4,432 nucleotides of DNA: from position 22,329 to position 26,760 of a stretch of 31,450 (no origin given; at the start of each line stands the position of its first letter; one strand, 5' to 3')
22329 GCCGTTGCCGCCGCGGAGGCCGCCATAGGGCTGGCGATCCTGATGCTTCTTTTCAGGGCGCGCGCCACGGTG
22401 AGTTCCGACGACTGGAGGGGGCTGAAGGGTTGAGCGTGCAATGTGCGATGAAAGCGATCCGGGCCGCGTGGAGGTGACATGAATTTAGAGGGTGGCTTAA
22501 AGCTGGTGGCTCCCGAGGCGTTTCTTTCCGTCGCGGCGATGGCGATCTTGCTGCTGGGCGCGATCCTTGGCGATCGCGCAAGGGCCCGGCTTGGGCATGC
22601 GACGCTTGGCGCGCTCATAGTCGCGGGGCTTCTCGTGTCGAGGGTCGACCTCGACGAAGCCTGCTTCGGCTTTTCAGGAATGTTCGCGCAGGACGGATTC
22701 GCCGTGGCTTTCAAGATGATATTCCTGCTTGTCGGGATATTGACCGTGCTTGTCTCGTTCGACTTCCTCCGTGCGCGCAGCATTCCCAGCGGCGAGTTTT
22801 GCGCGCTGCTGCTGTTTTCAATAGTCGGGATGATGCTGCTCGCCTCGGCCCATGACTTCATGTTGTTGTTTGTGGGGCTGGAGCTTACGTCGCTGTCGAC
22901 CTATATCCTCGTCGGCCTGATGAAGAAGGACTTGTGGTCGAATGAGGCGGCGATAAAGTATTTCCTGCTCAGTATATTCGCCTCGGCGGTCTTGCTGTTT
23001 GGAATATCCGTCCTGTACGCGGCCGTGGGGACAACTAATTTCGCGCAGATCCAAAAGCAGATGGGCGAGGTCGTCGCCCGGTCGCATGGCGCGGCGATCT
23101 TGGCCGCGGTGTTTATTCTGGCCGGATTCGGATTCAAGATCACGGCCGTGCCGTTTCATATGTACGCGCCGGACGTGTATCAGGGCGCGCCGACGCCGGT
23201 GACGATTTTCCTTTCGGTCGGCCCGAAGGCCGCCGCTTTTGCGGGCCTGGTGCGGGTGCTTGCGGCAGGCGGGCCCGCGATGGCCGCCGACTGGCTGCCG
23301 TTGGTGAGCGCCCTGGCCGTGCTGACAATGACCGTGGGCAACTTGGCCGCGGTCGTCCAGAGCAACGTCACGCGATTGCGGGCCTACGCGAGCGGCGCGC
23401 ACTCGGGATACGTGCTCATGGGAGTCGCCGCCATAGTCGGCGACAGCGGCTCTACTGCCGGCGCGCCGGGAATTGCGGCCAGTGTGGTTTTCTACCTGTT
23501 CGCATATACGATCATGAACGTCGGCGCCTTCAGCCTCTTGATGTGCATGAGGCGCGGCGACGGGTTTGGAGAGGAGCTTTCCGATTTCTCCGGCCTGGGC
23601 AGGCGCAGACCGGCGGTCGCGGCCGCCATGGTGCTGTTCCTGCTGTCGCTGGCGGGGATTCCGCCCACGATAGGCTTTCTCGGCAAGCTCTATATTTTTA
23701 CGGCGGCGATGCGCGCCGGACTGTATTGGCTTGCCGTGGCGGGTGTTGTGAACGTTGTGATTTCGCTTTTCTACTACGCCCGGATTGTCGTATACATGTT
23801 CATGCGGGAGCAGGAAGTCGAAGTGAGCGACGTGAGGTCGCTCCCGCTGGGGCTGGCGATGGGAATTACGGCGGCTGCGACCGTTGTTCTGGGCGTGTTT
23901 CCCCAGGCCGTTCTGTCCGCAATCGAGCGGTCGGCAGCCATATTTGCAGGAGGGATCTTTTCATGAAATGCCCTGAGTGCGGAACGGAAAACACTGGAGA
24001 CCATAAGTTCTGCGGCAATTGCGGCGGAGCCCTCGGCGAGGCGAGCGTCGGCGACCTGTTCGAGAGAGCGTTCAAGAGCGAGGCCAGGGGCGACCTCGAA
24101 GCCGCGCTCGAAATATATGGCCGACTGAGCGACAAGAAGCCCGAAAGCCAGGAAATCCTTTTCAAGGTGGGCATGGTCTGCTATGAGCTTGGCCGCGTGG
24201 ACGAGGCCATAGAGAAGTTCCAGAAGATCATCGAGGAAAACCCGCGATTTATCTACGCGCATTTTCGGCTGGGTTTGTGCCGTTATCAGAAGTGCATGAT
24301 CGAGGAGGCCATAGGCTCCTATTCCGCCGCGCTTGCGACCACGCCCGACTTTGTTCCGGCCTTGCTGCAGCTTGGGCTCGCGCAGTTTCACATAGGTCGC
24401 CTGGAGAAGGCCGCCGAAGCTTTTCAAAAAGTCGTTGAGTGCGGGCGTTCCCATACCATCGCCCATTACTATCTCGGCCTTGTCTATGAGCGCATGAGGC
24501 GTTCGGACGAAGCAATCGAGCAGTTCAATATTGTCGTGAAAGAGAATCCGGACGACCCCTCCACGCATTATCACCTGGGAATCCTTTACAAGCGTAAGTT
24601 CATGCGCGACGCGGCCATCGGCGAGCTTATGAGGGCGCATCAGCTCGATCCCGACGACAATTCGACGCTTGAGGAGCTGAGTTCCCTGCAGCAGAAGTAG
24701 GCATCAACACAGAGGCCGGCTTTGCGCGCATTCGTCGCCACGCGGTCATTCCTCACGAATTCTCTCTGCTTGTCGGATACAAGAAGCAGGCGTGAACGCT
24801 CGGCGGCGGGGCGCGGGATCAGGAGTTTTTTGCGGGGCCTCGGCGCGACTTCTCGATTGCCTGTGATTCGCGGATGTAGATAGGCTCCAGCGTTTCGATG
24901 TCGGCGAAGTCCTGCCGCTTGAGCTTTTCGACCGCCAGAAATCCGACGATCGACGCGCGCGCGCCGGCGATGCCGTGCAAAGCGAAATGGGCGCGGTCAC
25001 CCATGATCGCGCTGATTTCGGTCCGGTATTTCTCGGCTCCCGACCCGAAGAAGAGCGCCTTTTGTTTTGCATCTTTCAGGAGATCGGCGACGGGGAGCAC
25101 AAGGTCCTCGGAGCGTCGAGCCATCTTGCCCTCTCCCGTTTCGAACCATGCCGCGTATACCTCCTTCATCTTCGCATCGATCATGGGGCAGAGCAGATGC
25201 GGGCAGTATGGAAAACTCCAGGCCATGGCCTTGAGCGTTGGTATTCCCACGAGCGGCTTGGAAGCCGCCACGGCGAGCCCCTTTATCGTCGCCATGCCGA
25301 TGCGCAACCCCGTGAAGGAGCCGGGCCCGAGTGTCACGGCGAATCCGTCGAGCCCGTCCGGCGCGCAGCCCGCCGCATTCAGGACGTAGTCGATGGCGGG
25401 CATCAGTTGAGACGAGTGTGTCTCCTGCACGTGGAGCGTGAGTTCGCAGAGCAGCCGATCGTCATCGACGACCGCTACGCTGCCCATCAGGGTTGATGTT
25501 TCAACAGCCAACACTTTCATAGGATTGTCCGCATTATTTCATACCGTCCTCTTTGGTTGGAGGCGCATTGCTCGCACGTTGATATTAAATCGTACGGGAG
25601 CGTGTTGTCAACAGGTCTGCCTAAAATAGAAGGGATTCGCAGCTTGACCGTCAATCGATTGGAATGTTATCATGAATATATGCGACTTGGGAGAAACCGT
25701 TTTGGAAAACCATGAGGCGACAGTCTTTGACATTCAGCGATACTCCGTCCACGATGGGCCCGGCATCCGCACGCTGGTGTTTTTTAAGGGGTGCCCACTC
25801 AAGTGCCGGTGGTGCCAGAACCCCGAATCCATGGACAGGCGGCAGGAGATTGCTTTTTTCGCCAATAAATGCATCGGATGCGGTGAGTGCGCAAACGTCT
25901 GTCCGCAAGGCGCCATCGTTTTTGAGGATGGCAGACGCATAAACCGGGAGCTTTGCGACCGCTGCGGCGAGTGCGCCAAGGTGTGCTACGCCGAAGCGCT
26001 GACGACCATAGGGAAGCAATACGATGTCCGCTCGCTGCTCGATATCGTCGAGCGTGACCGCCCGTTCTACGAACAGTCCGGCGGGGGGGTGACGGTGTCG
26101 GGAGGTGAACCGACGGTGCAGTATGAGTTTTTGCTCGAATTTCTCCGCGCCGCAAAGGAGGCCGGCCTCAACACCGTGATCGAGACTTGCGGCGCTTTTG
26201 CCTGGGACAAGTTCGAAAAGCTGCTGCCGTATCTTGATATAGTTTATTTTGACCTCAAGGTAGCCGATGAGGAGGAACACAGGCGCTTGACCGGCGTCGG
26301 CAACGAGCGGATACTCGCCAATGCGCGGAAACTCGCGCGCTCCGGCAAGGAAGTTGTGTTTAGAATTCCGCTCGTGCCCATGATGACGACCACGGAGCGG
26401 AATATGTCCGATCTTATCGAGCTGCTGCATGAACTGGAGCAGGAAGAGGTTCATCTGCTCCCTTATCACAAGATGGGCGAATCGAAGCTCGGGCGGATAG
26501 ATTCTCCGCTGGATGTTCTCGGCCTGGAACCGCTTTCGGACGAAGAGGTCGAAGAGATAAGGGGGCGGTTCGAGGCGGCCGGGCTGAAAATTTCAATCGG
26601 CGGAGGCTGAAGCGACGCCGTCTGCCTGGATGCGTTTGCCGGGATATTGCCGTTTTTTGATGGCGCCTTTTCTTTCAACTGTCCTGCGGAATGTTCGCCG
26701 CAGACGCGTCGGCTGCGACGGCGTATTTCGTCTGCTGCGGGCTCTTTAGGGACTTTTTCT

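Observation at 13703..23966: Complex I operon with a single antiporter-like subunit: nuoL and nuoM absent, nuoK joined directly to nuoN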

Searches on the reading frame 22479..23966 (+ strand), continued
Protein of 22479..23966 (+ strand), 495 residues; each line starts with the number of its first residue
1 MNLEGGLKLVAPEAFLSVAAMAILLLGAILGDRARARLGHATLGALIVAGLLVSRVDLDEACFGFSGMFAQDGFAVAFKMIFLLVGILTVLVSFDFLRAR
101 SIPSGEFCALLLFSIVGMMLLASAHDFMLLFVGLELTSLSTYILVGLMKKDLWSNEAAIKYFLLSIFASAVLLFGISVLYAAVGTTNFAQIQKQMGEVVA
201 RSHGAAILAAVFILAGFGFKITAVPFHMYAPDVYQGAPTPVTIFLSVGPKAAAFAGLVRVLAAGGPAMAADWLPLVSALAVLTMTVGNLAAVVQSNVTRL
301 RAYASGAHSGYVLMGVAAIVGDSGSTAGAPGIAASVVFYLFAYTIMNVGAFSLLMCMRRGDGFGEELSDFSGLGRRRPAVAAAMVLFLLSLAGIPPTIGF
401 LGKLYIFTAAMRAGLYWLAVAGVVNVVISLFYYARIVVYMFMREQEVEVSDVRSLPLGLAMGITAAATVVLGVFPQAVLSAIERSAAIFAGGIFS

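Call 65: search_solved_structures(query=window:22479-23963:+, max_evalue=1e-30, show_alignments=2)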
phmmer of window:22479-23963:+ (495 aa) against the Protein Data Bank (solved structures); distinct sequences matched with E-value up to 1e-30: 12.
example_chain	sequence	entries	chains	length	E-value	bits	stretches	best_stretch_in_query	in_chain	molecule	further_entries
8qby_N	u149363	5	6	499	9.4e-80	272.2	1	9-492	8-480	NADH-quinone oxidoreductase subunit N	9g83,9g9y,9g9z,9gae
6hum_B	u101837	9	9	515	1.5e-78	268.2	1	9-456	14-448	NAD(P)H-quinone oxidoreductase subunit 2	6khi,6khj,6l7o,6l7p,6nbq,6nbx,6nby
8e9g_N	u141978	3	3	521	1e-72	249.1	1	104-482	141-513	NADH-quinone oxidoreductase subunit N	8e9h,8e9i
7eu3_B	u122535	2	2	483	1e-71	245.7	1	10-469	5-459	NAD(P)H-quinone oxidoreductase subunit 2, chloroplastic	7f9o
9grx_B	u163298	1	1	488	8.1e-71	242.8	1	10-458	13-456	NAD(P)H-quinone oxidoreductase subunit 2 A, chloroplastic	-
7ar7_N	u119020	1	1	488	1.6e-69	238.5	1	43-444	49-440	NADH-ubiquinone oxidoreductase chain 2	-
7a23_I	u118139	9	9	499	1.7e-69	238.4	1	43-444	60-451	Nad2m | NADH-ubiquinone oxidoreductase chain 2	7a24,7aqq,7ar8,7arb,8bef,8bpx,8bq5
7wff_B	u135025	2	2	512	8.9e-69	236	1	58-448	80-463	NAD(P)H-quinone oxidoreductase subunit 2, chloroplastic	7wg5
8e73_2M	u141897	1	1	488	3e-67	231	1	43-480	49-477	Nad2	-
6x89_2M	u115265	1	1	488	3.1e-66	227.7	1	43-446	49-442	NU2M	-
3rko_N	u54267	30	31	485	5.1e-63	217.1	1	35-483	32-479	NADH-QUINONE OXIDOREDUCTASE SUBUNIT N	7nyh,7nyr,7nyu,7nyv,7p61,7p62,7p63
4he8_N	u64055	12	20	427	2.2e-42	149.1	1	14-482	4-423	NADH-quinone oxidoreductase subunit 14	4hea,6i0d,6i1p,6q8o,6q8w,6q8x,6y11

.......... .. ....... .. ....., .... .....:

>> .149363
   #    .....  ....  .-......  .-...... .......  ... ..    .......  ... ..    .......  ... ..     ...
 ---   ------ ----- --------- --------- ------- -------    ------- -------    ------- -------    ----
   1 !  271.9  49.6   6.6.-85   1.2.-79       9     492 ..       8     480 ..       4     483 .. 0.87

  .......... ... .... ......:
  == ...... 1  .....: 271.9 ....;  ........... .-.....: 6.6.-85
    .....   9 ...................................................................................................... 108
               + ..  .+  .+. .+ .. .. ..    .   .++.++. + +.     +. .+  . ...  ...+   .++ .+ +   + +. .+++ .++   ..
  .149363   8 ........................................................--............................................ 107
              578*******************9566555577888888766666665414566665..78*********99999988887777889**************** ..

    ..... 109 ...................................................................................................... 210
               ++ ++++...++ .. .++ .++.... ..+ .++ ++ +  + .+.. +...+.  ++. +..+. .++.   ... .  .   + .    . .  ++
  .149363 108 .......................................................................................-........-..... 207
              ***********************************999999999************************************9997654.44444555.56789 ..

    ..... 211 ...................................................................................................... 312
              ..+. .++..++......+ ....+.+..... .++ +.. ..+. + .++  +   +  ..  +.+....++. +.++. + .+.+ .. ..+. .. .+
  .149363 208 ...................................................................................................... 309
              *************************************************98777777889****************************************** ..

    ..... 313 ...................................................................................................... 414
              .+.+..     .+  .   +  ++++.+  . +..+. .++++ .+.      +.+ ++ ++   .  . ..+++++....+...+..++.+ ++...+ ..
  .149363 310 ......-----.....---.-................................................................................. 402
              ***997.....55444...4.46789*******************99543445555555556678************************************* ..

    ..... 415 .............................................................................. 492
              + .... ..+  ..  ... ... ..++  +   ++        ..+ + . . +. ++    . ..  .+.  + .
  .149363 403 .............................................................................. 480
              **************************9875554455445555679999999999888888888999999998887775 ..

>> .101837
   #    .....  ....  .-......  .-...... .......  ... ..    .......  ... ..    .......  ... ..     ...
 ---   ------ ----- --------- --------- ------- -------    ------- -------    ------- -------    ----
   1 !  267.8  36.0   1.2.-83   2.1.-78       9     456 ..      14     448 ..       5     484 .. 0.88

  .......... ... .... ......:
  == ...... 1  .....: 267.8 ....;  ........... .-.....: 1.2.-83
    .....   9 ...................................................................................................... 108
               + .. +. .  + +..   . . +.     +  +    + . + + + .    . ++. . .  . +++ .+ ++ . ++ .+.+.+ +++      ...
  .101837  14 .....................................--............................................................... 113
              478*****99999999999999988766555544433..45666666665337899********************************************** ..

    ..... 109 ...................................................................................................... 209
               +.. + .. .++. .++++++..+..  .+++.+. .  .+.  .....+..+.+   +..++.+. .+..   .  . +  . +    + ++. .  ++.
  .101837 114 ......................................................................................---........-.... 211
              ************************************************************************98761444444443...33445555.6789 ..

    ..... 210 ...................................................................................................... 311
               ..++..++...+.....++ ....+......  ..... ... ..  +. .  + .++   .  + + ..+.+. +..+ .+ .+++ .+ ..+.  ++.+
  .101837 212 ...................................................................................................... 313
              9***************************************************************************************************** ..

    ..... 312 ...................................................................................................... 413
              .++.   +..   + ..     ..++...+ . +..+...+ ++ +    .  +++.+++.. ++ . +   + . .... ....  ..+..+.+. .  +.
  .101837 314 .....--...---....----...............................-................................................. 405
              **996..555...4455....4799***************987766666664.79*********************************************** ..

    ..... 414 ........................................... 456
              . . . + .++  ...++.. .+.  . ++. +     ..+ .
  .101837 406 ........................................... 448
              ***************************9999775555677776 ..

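Call 73: find_encoding_contigs(protein=P0002, flank=8000, max_places=2)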
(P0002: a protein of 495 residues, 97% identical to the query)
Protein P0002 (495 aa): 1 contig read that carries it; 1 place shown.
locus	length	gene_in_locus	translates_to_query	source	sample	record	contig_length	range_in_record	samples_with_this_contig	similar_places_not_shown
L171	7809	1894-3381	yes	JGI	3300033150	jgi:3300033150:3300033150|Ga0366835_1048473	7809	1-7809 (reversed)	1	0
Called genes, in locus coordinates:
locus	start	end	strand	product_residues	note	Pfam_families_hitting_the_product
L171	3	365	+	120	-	?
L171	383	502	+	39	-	-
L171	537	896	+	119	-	PF13183:Fer4_8 (faint), PF14697:Fer4_21 (faint), PF13237:Fer4_10 (faint), PF12797:Fer4_2 (faint), PF12837:Fer4_6 (faint), PF12838:Fer4_7, PF13187:Fer4_9, PF00037:Fer4, +1 more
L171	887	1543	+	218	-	PF00499:Oxidored_q3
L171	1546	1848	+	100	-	PF00420:Oxidored_q2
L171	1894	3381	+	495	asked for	PF00361:Proton_antipo_M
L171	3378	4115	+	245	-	-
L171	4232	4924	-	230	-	PF00814:TsaD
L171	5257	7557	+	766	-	PF00884:Sulfatase, PF01663:Phosphodiest, PF16347:SGSH_C (weak)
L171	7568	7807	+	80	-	?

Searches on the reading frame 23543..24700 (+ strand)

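Call 4: search_protein_families(library=pfam, proteins=[window:23543-24700:+])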
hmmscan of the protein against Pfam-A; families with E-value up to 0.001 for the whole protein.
window:23543-24700:+ (385 aa): 23 families
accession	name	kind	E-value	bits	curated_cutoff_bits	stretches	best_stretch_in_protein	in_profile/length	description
PF07719.23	TPR_2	-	9.6e-33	110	27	2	204-235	2-33/34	Tetratricopeptide repeat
PF13414.12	TPR_11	-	2.3e-27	94.9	26.8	2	211-249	2-40/42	TPR repeat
PF00515.34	TPR_1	-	3.8e-27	93.4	27.8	3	307-338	3-34/34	Tetratricopeptide repeat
PF13432.12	TPR_16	-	6.5e-23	81.3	32.7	2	181-234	9-62/65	Tetratricopeptide repeat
PF13174.12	TPR_6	-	6.8e-21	73.9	26.3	0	307-337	2-32/33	Tetratricopeptide repeat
PF13428.12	TPR_14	-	1.7e-18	65.7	23.5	0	307-347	3-43/44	Tetratricopeptide repeat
PF13431.12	TPR_17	-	2.9e-18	65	24.4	0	293-326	1-34/34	Tetratricopeptide repeat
PF14559.12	TPR_19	-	5.3e-16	59.2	25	2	181-235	3-57/68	Tetratricopeptide repeat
PF13181.12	TPR_8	-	5.3e-15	54.7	25.7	0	272-299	2-29/34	Tetratricopeptide repeat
PF24575.1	TPR_Slam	-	8.2e-13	49.1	35.2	1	170-245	16-89/104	Surface lipoprotein assembly modifier, N-terminal TPR repeats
PF13424.12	TPR_12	-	8.5e-12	45.5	30.1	1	180-230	21-72/77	Tetratricopeptide repeat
PF13371.12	TPR_9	-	3.8e-11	43.3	35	0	181-235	7-61/73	Tetratricopeptide repeat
PF14561.12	TPR_20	-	3.2e-08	34.2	25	0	258-299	9-50/90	Tetratricopeptide repeat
PF12895.13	ANAPC3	-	1.6e-07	31.9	27.2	0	250-326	2-77/82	Anaphase-promoting complex, cyclosome, subunit 3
PF13176.12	TPR_7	-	2.1e-07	30.9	27.9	0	210-231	6-29/36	Tetratricopeptide repeat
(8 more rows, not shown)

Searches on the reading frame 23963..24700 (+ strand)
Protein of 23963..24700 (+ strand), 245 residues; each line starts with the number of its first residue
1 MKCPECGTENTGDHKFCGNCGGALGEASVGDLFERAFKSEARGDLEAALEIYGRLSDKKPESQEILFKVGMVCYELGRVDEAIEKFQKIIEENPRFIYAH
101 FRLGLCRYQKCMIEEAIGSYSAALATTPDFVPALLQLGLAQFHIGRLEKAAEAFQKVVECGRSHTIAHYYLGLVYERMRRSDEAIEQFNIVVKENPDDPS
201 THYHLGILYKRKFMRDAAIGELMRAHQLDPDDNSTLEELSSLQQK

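Call 78: search_protein_families(library=pfam, proteins=[window:23963-24700:+], max_evalue=0.00001)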
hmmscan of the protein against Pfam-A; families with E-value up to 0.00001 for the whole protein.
window:23963-24700:+ (245 aa): 20 families
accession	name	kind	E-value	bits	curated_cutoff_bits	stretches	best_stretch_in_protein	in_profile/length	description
PF07719.23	TPR_2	-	2.9e-34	114.7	27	1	64-95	2-33/34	Tetratricopeptide repeat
PF13414.12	TPR_11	-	7.1e-29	99.7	26.8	0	71-109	2-40/42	TPR repeat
PF00515.34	TPR_1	-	1.3e-28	98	27.8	0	167-198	3-34/34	Tetratricopeptide repeat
PF13432.12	TPR_16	-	6.6e-24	84.4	32.7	2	41-94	9-62/65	Tetratricopeptide repeat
PF13174.12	TPR_6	-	2.3e-22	78.5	26.3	0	167-197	2-32/33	Tetratricopeptide repeat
PF13428.12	TPR_14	-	5.9e-20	70.2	23.5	0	167-207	3-43/44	Tetratricopeptide repeat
PF13431.12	TPR_17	-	1.1e-19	69.4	24.4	0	153-186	1-34/34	Tetratricopeptide repeat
PF14559.12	TPR_19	-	2.6e-17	63.4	25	0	41-95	3-57/68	Tetratricopeptide repeat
PF13181.12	TPR_8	-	1.9e-16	59.2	25.7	0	132-159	2-29/34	Tetratricopeptide repeat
PF24575.1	TPR_Slam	-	9.1e-14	52.2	35.2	0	30-105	16-89/104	Surface lipoprotein assembly modifier, N-terminal TPR repeats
PF13424.12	TPR_12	-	9.2e-13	48.6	30.1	0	40-90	21-72/77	Tetratricopeptide repeat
PF13371.12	TPR_9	-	4.4e-12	46.3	35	0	41-95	7-61/73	Tetratricopeptide repeat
PF14561.12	TPR_20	-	4.1e-09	37.1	25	0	118-159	9-50/90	Tetratricopeptide repeat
PF13176.12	TPR_7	-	8.9e-09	35.2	27.9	0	70-91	6-29/36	Tetratricopeptide repeat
PF12895.13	ANAPC3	-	3.5e-08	34.1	27.2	0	110-186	2-77/82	Anaphase-promoting complex, cyclosome, subunit 3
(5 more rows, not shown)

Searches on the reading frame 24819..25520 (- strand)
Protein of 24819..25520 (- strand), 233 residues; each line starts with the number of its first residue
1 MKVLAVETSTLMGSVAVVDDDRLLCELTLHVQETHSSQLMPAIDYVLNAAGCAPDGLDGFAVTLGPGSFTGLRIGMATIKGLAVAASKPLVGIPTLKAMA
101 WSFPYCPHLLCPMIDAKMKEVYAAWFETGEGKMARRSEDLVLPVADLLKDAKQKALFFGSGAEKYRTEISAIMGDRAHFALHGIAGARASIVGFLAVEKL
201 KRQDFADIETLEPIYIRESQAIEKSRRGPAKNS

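Call 4: search_protein_families(library=pfam, proteins=[window:24819-25520:-])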
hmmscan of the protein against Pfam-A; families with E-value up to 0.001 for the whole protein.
window:24819-25520:- (233 aa): 1 family
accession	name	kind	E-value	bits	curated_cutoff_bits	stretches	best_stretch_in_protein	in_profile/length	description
PF00814.31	TsaD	-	3.1e-28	99.7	24.8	1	31-221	25-260/264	tRNA N6-adenosine threonylcarbamoyltransferase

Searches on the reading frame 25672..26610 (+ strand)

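Call 4: search_protein_families(library=pfam, proteins=[window:25672-26610:+])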
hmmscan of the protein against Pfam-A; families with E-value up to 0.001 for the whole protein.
window:25672-26610:+ (312 aa): 12 families
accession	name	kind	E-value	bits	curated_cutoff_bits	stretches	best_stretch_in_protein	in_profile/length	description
PF04055.27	Radical_SAM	-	4.2e-19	69.8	29.5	1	36-242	2-158/166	Radical SAM superfamily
PF00037.32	Fer4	-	1.1e-13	50.8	21.1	2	64-82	5-23/24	4Fe-4S binding domain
PF13353.11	Fer4_12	-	1.5e-13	51.7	22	1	28-209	2-129/137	4Fe-4S single cluster domain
PF12837.12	Fer4_6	-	6e-12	45.3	25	2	61-82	3-24/24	4Fe-4S binding domain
PF13187.11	Fer4_9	-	7.3e-08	32.8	27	1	66-108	1-50/52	4Fe-4S dicluster domain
PF12838.12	Fer4_7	-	1.9e-07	31.9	27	1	66-108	1-51/52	4Fe-4S dicluster domain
PF14697.11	Fer4_21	-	1.1e-06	29.1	35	1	41-82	14-57/59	4Fe-4S dicluster domain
PF13237.11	Fer4_10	-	3.9e-06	27.1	25.5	1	64-105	6-52/53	4Fe-4S dicluster domain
PF12797.12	Fer4_2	-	4.1e-06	26.8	24.5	1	62-78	5-21/22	4Fe-4S binding domain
PF13183.11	Fer4_8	-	1.2e-05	26.2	27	0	65-79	3-66/68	4Fe-4S dicluster domain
PF13484.11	Fer4_16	-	3.4e-05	25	30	0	66-85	1-20/66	4Fe-4S double cluster binding domain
PF25160.1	LdpA_Fe-S-bd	-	0.00026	21.1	27.6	0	41-82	1-43/49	LdpA Fe-S cluster-binding domain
